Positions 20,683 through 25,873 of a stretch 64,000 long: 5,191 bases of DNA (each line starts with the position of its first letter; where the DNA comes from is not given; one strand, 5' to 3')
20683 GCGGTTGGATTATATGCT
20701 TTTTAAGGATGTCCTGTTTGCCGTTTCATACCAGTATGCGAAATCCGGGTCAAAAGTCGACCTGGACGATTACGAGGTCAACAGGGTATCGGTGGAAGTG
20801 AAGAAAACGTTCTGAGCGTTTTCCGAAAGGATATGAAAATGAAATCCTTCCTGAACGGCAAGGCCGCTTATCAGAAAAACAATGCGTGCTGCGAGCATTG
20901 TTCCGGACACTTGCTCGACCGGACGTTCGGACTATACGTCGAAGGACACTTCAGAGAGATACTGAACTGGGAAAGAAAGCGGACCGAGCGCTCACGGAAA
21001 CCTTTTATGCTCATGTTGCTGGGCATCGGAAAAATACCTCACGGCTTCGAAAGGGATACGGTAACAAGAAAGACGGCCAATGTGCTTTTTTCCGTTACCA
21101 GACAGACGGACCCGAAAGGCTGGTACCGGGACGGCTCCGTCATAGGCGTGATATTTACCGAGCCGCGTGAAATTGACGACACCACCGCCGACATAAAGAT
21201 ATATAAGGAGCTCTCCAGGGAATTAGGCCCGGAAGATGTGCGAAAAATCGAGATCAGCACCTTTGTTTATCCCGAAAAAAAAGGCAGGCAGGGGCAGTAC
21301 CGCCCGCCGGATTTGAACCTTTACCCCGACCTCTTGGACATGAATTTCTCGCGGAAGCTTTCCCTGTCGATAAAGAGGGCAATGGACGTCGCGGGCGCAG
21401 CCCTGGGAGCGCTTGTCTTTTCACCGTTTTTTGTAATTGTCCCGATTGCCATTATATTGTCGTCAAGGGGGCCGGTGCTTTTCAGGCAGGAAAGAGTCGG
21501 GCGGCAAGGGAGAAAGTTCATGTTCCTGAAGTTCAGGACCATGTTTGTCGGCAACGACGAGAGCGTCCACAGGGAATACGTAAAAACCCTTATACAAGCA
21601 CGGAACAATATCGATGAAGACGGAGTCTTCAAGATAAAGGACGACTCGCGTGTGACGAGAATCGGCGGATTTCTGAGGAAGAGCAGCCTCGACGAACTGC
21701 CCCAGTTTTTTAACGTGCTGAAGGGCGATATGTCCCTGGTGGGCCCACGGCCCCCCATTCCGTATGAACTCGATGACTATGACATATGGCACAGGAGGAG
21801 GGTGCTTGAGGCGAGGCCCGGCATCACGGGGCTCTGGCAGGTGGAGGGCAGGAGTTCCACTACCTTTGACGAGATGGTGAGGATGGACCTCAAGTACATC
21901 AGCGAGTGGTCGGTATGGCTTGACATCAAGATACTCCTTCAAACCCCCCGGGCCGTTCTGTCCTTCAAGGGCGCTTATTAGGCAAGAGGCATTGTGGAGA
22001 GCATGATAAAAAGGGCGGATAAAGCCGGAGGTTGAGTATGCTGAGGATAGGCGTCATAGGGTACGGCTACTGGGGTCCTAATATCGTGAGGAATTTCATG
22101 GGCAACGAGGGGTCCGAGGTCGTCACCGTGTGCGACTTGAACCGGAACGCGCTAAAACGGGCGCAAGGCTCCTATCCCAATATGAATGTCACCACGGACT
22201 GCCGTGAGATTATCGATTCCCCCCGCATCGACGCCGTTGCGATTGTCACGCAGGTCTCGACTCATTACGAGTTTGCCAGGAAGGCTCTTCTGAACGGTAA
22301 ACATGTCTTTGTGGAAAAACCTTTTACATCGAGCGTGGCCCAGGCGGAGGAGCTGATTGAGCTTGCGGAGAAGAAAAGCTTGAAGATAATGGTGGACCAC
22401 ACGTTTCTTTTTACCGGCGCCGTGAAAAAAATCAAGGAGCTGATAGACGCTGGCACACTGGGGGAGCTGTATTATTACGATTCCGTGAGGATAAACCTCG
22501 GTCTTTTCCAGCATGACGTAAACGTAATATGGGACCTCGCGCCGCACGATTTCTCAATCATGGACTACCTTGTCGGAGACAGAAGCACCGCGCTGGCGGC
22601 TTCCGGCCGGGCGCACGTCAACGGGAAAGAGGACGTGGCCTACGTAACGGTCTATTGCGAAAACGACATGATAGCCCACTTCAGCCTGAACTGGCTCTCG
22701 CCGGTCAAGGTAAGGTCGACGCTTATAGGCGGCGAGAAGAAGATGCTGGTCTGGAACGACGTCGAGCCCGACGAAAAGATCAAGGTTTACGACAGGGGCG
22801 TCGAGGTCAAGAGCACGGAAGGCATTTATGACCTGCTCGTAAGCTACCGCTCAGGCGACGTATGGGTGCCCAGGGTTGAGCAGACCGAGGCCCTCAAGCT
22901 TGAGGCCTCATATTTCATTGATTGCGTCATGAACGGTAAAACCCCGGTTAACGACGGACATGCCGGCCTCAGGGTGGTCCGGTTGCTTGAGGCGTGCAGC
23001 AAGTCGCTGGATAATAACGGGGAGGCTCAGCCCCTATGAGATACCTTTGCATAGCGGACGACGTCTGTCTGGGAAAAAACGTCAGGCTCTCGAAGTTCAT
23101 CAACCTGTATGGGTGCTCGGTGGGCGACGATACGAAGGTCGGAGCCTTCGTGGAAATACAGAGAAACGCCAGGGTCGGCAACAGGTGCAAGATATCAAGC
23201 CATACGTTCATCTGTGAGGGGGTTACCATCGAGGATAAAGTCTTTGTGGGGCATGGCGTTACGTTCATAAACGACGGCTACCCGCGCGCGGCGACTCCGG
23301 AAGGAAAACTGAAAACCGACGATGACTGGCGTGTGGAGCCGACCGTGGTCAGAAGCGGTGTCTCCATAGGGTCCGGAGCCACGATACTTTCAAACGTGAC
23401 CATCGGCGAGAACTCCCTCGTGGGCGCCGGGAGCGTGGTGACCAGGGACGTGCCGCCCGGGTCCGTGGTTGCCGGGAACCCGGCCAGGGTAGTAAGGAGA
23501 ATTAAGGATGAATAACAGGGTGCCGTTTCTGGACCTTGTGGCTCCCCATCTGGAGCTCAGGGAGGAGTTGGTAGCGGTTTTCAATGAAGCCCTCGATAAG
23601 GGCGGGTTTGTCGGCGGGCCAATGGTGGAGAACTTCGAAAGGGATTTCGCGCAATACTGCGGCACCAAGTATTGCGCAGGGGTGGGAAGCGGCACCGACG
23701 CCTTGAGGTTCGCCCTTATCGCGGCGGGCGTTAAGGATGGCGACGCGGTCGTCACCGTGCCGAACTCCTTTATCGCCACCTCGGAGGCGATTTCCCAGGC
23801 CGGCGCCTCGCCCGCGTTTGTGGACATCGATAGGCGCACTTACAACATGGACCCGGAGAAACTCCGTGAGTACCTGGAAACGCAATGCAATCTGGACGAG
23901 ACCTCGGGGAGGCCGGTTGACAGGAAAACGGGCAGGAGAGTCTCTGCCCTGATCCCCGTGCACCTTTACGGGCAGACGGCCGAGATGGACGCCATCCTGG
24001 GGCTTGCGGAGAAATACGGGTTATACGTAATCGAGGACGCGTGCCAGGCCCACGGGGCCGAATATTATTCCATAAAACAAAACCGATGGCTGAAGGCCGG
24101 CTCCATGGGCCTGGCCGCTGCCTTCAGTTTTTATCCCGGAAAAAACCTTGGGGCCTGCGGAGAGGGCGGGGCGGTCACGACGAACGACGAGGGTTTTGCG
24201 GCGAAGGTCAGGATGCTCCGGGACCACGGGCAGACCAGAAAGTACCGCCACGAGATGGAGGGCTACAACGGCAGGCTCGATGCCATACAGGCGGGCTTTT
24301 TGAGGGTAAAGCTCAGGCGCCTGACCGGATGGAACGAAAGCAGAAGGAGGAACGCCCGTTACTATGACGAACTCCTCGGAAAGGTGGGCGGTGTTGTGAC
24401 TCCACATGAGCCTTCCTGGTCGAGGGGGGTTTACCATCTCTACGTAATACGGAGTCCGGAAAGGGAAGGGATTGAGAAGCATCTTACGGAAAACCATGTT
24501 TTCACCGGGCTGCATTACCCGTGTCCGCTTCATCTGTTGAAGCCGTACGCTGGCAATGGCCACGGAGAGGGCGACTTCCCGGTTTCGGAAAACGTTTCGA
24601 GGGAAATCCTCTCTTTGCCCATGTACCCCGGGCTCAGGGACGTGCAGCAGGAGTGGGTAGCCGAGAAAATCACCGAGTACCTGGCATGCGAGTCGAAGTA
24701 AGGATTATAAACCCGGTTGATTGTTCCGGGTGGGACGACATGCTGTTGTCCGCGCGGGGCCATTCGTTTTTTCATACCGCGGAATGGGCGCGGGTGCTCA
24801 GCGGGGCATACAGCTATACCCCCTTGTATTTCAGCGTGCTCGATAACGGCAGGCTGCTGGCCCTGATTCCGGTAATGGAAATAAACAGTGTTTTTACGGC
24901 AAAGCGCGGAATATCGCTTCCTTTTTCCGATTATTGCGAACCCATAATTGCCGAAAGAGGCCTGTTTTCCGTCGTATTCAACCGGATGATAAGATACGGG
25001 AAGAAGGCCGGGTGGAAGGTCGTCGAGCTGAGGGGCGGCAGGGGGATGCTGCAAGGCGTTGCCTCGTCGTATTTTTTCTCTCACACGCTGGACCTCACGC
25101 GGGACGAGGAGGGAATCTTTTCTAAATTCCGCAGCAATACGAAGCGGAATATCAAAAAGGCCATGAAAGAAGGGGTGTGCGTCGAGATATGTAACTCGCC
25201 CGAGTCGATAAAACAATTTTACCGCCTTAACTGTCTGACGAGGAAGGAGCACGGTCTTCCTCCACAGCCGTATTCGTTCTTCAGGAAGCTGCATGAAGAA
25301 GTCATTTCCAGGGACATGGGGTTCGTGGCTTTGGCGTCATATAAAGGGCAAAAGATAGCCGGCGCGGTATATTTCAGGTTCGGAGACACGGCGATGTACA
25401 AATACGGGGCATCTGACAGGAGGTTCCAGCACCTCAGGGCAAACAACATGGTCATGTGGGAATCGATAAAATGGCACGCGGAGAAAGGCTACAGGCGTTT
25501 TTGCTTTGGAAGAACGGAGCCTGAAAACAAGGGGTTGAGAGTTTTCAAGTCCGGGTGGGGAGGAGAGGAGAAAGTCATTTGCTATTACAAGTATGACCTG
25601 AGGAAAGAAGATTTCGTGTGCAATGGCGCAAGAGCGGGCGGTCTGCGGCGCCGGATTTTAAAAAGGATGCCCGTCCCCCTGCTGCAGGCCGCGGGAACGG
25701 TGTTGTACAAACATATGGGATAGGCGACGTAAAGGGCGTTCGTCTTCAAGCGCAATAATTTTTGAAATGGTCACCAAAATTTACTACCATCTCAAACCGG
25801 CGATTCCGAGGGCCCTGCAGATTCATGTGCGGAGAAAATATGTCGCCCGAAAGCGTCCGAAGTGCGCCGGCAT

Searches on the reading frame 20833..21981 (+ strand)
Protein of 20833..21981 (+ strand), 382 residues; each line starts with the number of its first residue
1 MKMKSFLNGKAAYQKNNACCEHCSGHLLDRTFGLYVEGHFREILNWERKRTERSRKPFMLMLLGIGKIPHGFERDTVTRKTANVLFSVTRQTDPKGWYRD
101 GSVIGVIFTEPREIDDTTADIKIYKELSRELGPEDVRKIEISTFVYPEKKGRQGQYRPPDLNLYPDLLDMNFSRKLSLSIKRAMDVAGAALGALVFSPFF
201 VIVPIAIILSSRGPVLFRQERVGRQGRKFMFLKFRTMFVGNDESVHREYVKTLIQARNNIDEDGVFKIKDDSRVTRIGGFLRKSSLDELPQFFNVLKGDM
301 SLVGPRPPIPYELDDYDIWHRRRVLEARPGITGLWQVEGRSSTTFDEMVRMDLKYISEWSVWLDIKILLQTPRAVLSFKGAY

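Call 76: search_protein_families(library=pfam, proteins=[window:20833-21981:+], max_evalue=0.000001)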
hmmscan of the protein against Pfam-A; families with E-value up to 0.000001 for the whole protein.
window:20833-21981:+ (382 aa): 1 family
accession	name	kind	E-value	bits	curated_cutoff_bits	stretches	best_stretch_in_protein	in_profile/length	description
PF02397.22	Bac_transf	-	3e-66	222.8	27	1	181-376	1-178/179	Bacterial sugar transferase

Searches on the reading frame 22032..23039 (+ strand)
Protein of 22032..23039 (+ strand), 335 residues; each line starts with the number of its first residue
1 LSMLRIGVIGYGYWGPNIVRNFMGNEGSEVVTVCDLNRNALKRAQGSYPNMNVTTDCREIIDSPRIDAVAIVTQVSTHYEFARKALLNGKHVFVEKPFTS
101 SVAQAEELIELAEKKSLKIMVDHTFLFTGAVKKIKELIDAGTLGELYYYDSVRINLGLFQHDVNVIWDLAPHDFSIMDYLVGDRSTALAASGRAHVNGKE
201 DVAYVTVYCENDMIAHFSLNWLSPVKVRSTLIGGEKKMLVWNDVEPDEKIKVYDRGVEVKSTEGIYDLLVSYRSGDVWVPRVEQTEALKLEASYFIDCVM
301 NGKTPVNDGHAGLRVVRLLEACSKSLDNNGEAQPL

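Call 77: search_protein_families(library=pfam, proteins=[window:22032-23039:+], max_evalue=0.000001)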
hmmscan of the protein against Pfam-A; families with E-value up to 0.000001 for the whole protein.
window:22032-23039:+ (335 aa): 3 families
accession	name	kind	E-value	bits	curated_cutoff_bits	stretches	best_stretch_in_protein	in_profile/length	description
PF01408.29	GFO_IDH_MocA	-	3.6e-27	95.9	24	1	4-123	1-120/120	Oxidoreductase family, NAD-binding Rossmann fold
PF22725.1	GFO_IDH_MocA_C3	-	1.4e-11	44.9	27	1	132-239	2-123/124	GFO/IDH/MocA C-terminal domain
PF02894.22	GFO_IDH_MocA_C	-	5e-09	36.7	22.9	1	135-328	1-212/218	Oxidoreductase family, C-terminal alpha/beta domain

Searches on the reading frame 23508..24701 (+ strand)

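Call 77: search_protein_families(library=pfam, proteins=[window:23508-24701:+], max_evalue=0.000001)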
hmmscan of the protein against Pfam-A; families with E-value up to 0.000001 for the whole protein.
window:23508-24701:+ (397 aa): 1 family
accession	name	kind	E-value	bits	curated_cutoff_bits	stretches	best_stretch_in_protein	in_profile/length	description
PF01041.23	DegT_DnrJ_EryC1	-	5.6e-105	351.9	19.8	1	17-388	3-359/360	DegT/DnrJ/EryC1/StrS aminotransferase family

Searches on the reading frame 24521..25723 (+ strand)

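Call 77: search_protein_families(library=pfam, proteins=[window:24521-25723:+], max_evalue=0.000001)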
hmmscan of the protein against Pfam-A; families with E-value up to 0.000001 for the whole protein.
window:24521-25723:+ (400 aa): 2 families
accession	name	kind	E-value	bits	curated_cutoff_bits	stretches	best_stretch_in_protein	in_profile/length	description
PF13480.13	Acetyltransf_6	-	4e-18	66.4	22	1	201-333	1-138/143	Acetyltransferase (GNAT) domain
PF02388.22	FemAB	-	5.6e-15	55.5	24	0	277-348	306-380/406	FemAB family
